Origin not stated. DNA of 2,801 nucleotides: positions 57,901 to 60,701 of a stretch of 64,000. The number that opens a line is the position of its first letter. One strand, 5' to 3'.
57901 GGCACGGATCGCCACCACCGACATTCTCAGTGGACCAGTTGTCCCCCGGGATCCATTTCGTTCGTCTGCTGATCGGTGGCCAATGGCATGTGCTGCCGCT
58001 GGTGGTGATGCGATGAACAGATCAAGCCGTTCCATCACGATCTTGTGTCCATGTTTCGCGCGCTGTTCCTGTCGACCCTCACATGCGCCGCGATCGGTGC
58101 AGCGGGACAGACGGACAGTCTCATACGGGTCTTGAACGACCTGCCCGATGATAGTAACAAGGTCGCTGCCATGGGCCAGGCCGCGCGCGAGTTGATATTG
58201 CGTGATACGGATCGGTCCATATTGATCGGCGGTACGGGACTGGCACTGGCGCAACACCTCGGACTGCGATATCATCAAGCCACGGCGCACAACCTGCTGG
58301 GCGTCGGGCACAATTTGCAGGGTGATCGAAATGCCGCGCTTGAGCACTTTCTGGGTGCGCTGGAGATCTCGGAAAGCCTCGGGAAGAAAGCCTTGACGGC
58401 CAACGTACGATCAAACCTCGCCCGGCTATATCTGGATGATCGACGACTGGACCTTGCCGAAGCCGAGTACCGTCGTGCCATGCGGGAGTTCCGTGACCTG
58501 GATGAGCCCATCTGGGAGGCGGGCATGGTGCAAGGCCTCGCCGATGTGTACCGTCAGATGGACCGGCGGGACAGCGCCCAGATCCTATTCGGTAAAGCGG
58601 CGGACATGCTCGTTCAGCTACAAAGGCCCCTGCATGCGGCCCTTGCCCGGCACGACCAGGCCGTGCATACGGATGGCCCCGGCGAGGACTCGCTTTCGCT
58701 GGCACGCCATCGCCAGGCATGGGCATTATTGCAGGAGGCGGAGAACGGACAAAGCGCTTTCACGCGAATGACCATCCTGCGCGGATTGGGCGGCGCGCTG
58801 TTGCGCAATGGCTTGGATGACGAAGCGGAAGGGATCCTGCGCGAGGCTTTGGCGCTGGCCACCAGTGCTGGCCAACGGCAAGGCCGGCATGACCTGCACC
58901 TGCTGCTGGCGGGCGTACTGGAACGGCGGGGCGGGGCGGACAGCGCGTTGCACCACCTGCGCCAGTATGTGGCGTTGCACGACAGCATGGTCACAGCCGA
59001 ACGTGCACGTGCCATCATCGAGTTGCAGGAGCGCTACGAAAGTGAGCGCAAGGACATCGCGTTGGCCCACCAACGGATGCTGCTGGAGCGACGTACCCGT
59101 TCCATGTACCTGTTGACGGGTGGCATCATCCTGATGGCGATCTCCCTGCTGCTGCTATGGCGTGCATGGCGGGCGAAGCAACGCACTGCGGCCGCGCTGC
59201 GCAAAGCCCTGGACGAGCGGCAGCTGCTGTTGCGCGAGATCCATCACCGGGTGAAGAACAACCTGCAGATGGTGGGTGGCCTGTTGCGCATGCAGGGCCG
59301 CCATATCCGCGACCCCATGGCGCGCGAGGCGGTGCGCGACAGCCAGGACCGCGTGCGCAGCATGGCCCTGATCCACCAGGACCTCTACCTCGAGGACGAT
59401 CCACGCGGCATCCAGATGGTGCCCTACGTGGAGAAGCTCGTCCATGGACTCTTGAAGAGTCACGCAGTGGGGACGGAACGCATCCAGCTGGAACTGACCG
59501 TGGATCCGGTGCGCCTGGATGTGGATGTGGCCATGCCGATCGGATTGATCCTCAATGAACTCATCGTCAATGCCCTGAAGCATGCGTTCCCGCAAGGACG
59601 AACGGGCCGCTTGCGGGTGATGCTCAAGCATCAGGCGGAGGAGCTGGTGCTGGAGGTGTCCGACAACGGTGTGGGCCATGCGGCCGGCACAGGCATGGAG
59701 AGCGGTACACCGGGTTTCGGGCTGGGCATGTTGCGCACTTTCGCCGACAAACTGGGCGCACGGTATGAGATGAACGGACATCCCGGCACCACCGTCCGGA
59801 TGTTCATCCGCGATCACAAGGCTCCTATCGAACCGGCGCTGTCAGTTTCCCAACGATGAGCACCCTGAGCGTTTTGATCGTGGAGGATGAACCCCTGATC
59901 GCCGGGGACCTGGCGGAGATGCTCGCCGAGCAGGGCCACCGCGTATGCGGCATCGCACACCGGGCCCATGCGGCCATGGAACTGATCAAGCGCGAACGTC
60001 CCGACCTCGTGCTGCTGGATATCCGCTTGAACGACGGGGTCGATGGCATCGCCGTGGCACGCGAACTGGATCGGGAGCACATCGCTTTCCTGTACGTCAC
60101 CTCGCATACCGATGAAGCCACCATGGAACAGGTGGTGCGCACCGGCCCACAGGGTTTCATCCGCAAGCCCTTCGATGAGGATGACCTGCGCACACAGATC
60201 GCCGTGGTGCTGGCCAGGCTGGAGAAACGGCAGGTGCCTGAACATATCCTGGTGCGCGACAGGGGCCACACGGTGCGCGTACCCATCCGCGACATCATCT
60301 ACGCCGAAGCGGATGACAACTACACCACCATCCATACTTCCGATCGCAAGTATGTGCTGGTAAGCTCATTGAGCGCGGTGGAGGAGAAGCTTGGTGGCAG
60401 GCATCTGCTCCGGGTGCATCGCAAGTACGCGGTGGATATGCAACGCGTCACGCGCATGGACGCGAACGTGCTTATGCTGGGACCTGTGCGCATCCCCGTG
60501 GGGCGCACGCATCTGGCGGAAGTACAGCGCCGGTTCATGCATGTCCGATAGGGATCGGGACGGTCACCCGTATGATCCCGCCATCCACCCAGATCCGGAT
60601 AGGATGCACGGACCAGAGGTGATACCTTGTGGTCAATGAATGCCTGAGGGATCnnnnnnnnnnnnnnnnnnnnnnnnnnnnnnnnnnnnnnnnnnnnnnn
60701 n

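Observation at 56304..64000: Tandem paralogous modules: T9SS cargo gene, then TPR-sensor HisKA_2 kinase, then LytTR/REC regulator, repeated twice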

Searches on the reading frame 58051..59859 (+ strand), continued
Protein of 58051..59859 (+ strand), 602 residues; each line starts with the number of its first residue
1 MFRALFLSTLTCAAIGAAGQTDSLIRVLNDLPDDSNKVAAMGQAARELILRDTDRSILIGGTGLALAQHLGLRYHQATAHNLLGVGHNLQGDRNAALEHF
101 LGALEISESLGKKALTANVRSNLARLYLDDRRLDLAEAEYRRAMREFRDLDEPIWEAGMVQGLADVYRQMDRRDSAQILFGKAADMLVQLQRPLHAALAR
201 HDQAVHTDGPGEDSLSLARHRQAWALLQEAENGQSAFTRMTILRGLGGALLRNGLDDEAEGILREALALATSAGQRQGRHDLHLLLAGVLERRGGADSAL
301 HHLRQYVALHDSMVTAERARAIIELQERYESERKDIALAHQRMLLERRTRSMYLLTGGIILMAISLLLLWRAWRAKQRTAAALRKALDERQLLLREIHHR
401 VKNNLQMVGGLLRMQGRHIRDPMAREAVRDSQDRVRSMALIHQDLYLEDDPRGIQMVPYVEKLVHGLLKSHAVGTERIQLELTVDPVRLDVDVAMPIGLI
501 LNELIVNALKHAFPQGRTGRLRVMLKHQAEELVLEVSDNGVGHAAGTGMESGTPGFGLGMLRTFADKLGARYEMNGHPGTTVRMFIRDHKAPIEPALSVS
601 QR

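Call 18: find_encoding_contigs(protein=P0001, flank=10000, max_places=3)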
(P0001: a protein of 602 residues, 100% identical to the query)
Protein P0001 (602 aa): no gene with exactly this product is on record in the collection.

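Call 19: find_encoding_contigs(protein=P0005, flank=10000, max_places=3)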
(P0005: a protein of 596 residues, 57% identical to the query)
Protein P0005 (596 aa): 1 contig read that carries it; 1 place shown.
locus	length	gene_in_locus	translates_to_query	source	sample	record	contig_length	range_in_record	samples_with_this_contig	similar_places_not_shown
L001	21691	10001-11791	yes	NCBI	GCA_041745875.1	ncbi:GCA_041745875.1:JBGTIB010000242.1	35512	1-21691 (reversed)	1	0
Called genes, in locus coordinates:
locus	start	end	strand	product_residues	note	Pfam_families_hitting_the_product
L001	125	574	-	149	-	PF01042:Ribonuc_L-PSP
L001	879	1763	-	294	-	-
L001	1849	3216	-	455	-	PF00672:HAMP, PF00512:HisKA, PF02518:HATPase_c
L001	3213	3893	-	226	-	PF00072:Response_reg, PF00486:Trans_reg_C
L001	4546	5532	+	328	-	PF00248:Aldo_ket_red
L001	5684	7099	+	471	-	PF18962:Por_Secre_tail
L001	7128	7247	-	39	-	-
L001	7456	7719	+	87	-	-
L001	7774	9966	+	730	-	PF06739:SBBP (faint)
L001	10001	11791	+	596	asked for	PF13424:TPR_12 (faint), PF13374:TPR_10 (faint), PF07568:HisKA_2, PF13581:HATPase_c_2, PF02518:HATPase_c (weak)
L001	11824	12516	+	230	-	PF00072:Response_reg, PF04397:LytTR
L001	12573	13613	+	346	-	-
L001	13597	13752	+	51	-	-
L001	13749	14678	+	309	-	-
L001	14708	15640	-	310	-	PF03881:Fructosamin_kin, PF01636:APH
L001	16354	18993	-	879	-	PF01966:HD, PF13089:PP_kinase_N, PF02503:PP_kinase, PF17941:PP_kinase_C_1, PF13091:PLDc_2 (weak), PF13090:PP_kinase_C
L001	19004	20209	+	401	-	PF19788:DUF6272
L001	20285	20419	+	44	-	-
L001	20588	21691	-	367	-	?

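Call 21: find_encoding_contigs(protein=P0026, flank=10000, max_places=3)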
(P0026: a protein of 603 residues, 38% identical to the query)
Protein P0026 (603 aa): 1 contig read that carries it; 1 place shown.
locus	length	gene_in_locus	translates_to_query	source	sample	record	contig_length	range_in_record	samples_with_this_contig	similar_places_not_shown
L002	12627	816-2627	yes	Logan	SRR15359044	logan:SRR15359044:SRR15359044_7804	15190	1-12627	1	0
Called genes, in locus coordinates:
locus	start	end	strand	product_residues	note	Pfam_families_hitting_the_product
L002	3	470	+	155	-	?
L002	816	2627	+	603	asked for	PF00515:TPR_1 (faint), PF07719:TPR_2 (faint), PF13176:TPR_7 (faint), PF13181:TPR_8 (faint), PF13424:TPR_12, PF07568:HisKA_2, PF13581:HATPase_c_2, PF02518:HATPase_c, +2 more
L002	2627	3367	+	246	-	PF00072:Response_reg, PF04397:LytTR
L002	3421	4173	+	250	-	-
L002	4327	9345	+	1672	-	PF05048:NosD (faint), PF13229:Beta_helix (weak)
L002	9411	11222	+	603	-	PF00515:TPR_1 (faint), PF07719:TPR_2 (faint), PF14938:SNAP (weak), PF13424:TPR_12, PF07536:HWE_HK (weak), PF07568:HisKA_2, PF13581:HATPase_c_2, PF02518:HATPase_c, +3 more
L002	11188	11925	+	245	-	PF00072:Response_reg, PF04397:LytTR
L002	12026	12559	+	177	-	-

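Call 23: find_encoding_contigs(protein=P0006, flank=10000, max_places=3)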
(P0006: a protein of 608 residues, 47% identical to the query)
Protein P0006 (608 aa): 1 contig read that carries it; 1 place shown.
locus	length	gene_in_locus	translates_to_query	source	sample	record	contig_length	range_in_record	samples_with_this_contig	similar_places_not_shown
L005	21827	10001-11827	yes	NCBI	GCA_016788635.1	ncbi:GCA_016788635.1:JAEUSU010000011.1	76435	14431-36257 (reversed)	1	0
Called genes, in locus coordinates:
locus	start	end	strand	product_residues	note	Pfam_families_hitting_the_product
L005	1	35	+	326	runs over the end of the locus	PF00248:Aldo_ket_red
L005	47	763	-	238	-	PF02517:Rce1-like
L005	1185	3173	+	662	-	PF06739:SBBP (faint)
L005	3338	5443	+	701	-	PF06739:SBBP (faint)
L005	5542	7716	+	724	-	PF06739:SBBP (faint)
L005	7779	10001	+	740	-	PF06739:SBBP (faint)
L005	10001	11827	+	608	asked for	PF17874:TPR_MalT (weak), PF00515:TPR_1 (faint), PF14938:SNAP (weak), PF13424:TPR_12 (weak), PF07536:HWE_HK (weak), PF07568:HisKA_2, PF02518:HATPase_c, PF13581:HATPase_c_2, +2 more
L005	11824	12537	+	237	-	PF00072:Response_reg, PF04397:LytTR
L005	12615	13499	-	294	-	PF03881:Fructosamin_kin, PF01636:APH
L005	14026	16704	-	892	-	PF01966:HD (weak), PF13089:PP_kinase_N, PF02503:PP_kinase, PF13091:PLDc_2, PF17941:PP_kinase_C_1, PF13090:PP_kinase_C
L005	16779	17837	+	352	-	PF19788:DUF6272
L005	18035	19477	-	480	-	PF00171:Aldedh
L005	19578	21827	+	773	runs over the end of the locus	PF13620:CarboxypepD_reg, PF13715:CarbopepD_reg_2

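Call 35: search_protein_families(library=ncbifam, proteins=[window:58051-59859:+], max_evalue=0.01)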
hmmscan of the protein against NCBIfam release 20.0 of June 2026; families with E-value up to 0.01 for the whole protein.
window:58051-59859:+ (602 aa): 16 families
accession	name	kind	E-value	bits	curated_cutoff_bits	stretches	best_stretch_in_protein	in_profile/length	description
NF051872.1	HisKinPhyk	equivalog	3.9e-44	151.1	750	1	380-584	333-534/537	sensor histidine kinase PhyK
NF010077.0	PRK13559.1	subfamily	1.6e-15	56.8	361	1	386-544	166-317/364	hypothetical protein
NF052306.1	BluLightHisKinLov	equivalog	1.4e-14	53.7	450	1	379-574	141-319/334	blue-light-activated histidine kinase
NF053520.1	HK_Porph_FimS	equivalog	8.2e-10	37.6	600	1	255-405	259-409/618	sensor histidine kinase FimS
NF041717.1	HaaA_phane_TPR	equivalog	2.2e-08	32.7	1125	1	50-164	765-879/882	cyclophane-containing RiPP biosynthesis TPR protein HaaT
TIGR01925.2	spIIAB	equivalog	4.4e-05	23.4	135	1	475-584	16-132/137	anti-sigma F factor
NF008649.0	PRK11644.1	equivalog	5.8e-05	22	408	1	471-585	385-493/499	signal transduction histidine-protein kinase/phosphatase UhpB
NF053779.1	BT3442_fam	equivalog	0.00028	19.7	940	0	295-343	306-354/563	BT3442 family protein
NF052531.1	Strep_LiaS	equivalog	0.00037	19.8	450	1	500-547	244-287/328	envelope stress sensor histidine kinase LiaS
NF008298.1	PRK11086.1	subfamily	0.0011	17.5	520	1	499-586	426-521/529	DcuS/MalK family sensor histidine kinase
TIGR02966.1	phoR_proteo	equivalog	0.0012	17.9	334.2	1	387-544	111-274/333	phosphate regulon sensor histidine kinase PhoR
NF047405.1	SensHisKinSapS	equivalog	0.0018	17.7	550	0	476-544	208-272/341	two-component system sensor histidine kinase SapS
NF008468.0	PRK11360.1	equivalog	0.0018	16.7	646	1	396-542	402-551/616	two-component system sensor histidine kinase AtoS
NF045595.1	HK_scytonemin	equivalog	0.003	16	865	1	447-544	484-576/637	scytonemin biosynthesis sensor histidine kinase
TIGR02916.1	PEP_his_kin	equivalog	0.0071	14.9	300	0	401-542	486-622/679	XrtA/PEP-CTERM system histidine kinase PrsK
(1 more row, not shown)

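Call 49: search_protein_families(library=ncbifam, proteins=[L001:13281-13610:+, L001:14346-14675:+], max_evalue=0.05)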
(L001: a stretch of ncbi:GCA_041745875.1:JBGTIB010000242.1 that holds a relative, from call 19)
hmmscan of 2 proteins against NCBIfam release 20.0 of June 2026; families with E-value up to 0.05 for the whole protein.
L001:13281-13610:+ (110 aa): 0 families

L001:14346-14675:+ (110 aa): 1 family
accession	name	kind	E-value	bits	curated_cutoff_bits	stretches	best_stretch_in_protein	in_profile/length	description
NF010679.0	PRK14077.1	equivalog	0.049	13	343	0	4-52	186-231/287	NAD(+) kinase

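Call 59: search_protein_families(library=ncbifam, proteins=[L002:9013-9342:+, L005:9666-9998:+], max_evalue=0.05)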
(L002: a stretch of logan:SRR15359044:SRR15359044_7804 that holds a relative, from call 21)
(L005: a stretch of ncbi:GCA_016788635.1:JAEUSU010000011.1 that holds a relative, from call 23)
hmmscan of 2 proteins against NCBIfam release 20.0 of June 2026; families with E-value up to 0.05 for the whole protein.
L002:9013-9342:+ (110 aa): 1 family
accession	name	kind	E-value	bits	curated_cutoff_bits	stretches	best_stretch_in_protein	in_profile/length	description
TIGR04183.1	Por_Secre_tail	domain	9.7e-07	28.7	23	1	41-109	2-72/72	T9SS type A sorting domain-containing protein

L005:9666-9998:+ (111 aa): 1 family
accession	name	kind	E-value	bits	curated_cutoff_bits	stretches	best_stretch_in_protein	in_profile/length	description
TIGR01535.1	glucan_glucosid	equivalog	0.0098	14.4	741.9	1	19-96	287-365/662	glucan 1,4-alpha-glucosidase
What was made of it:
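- All 8 large downstream proteins tested have TIGR04183 above cut-off (call 59).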

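Call 85: search_solved_structures(query=window:58051-59859:+, max_evalue=0.001)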
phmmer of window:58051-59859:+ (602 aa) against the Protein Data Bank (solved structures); distinct sequences matched with E-value up to 0.001: 2.
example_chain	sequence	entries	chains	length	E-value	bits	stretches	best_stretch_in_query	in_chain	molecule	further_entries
4r39_A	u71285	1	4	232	4.1e-12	48.9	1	392-584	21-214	Blue-light-activated histidine kinase 2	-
4r3a_A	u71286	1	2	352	1.4e-11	47.2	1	392-584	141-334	Blue-light-activated histidine kinase 2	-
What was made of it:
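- Closest known: HisKA_2/HWE kinases with solved or curated relatives. Same: The catalytic core belongs to the same family (PF07568; PDB hits E 4e-12, call 85; NCBIfam PhyK partial hit, call 35).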

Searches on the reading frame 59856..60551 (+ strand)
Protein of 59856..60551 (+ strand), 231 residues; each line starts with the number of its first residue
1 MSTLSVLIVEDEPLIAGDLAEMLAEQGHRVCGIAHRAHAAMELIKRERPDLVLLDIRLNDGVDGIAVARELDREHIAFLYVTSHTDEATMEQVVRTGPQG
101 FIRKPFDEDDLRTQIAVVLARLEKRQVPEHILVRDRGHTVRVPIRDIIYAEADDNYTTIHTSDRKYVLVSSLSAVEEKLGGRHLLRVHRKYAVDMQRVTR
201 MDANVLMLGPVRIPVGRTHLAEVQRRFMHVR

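Call 5: search_protein_families(library=pfam, proteins=[window:59856-60551:+], max_evalue=0.01)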
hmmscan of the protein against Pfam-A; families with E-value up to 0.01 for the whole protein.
window:59856-60551:+ (231 aa): 3 families
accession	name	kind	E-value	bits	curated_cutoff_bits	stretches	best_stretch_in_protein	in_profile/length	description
PF00072.30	Response_reg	-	9.2e-23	81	30.2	1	6-115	1-110/111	Response regulator receiver domain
PF04397.21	LytTR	-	1.9e-18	66.9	22.6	1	139-227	3-97/98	LytTr DNA-binding domain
PF23198.2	PDE8A_N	-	0.0047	17.3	29.6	1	30-103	36-113/147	PDE8A-like, N-terminal domain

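Call 16: find_encoding_contigs(protein=window:59856-60551:+, flank=10000, max_places=6)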
Protein window:59856-60551:+ (231 aa): no gene with exactly this product is on record in the collection.

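Call 35: search_protein_families(library=ncbifam, proteins=[window:59856-60551:+], max_evalue=0.01)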
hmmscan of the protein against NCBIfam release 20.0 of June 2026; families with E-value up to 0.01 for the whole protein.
window:59856-60551:+ (231 aa): 90 families (the best 25 are shown)
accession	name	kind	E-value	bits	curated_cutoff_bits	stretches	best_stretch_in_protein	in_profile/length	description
NF006623.1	PRK09191.1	subfamily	2.4e-27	96.3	240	1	4-119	138-252/258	PhyR family response regulator anti-anti-sigma factor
NF009971.0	PRK13435.1-2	subfamily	2.1e-25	89.2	151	1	5-125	2-119/141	response regulator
NF008677.0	PRK11697.1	equivalog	3.8e-16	59.2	246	1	4-226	2-234/238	two-component system response regulator BtsR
NF009973.0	PRK13435.1-4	equivalog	3.8e-15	56.2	158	1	2-120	7-123/154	response regulator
TIGR02956.1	TMAO_torS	equivalog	4.2e-15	54.9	676.5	1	3-126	701-826/967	TMAO reductase system sensor histidine kinase/response regulator TorS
TIGR02154.1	PhoB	equivalog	1.3e-14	54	296.2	1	4-134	3-135/226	phosphate regulon transcriptional regulator PhoB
NF009972.0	PRK13435.1-3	subfamily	2.2e-14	53.4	119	1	5-121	18-130/146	response regulator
NF009974.0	PRK13435.1-6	equivalog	2.7e-14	53.1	171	1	3-127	5-127/155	response regulator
NF010684.1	PRK14084.1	equivalog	4.8e-14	52.7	375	2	6-127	3-124/254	response regulator transcription factor LytR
NF040689.1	MtrAB_MtrA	equivalog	1e-13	51.1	300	1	6-133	1-126/219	MtrAB system response regulator MtrA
NF041367.1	CheY_Halo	equivalog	1.6e-13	51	200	1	6-116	1-111/114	chemotaxis protein CheY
NF040534.1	resp_reg_YycF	equivalog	1.8e-13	50.3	340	1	6-185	3-181/231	response regulator YycF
NF008034.0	PRK10766.1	equivalog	5.4e-13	49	275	1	5-136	4-135/231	two-component system response regulator TorR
NF008469.0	PRK11361.1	equivalog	5.9e-13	48.3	714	1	5-117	6-118/461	acetoacetate metabolism transcriptional regulator AtoC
NF008296.0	PRK11083.1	equivalog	6e-13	48.7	273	1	3-132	3-131/228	two-component system response regulator CreB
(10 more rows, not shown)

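Call 84: search_solved_structures(query=window:59856-60551:+, max_evalue=0.001)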
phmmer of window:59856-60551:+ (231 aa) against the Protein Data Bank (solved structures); distinct sequences matched with E-value up to 0.001: 146 (the best 60 are shown).
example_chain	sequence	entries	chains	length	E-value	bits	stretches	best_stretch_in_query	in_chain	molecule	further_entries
9xzo_A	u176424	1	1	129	3.3e-17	66.1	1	5-120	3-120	De novo protein M1X0B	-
4g97_A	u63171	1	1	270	9.1e-16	61.4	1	6-130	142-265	Response regulator receiver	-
9cb6_A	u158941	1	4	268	9.8e-16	61.3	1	6-117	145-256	Response regulator receiver protein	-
2n9u_A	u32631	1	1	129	1.3e-15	61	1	2-119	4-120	Response regulator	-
1s8n_A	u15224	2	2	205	4.8e-15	59.1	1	6-124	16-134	putative antiterminator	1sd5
9by5_A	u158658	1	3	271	2.2e-14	56.9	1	6-117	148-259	Response regulator receiver protein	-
3n0r_A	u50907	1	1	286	6.4e-14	55.4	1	5-118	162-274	Response regulator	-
5uxv_A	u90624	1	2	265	1e-13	54.8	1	5-119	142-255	Sensory transduction regulatory protein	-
5uxw_A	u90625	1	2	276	1e-13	54.7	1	5-119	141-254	Sensory transduction regulatory protein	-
4qic_A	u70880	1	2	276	1e-13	54.7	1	5-119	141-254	Sensory transduction regulatory protein, Anti-anti-sigma factor PhyR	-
6wsh_A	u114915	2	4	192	2.1e-13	53.7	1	6-126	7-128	Response regulator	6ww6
3cg0_A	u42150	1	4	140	3.9e-12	49.6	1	5-121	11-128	Response regulator receiver modulated diguanylate cyclase with PAS/PAC sensor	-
3h5i_A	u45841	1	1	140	1.6e-11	47.6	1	5-121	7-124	Response regulator/sensory box protein/GGDEF domain protein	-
6oec_A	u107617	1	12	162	2.4e-11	47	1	5-121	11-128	Response regulator/sensory box protein/GGDEF domain protein,Spindle pole body component SP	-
6er7_A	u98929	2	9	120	4.7e-11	46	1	5-116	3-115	120aa long hypothetical chemotaxis protein (CheY)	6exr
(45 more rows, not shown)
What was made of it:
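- Closest known: LytTR two-component systems with paired direct-repeat operators. Different: The receiver is of the PhyR/PdtaR type (calls 35, 84).
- Closest known: HisKA_2/HWE kinases with solved or curated relatives. Same: The receiver domain is most similar to PhyR/PdtaR receivers (call 84).
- The RR1 receiver is of the PhyR/PdtaR type that partners HisKA_2 kinases (calls 35, 84).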
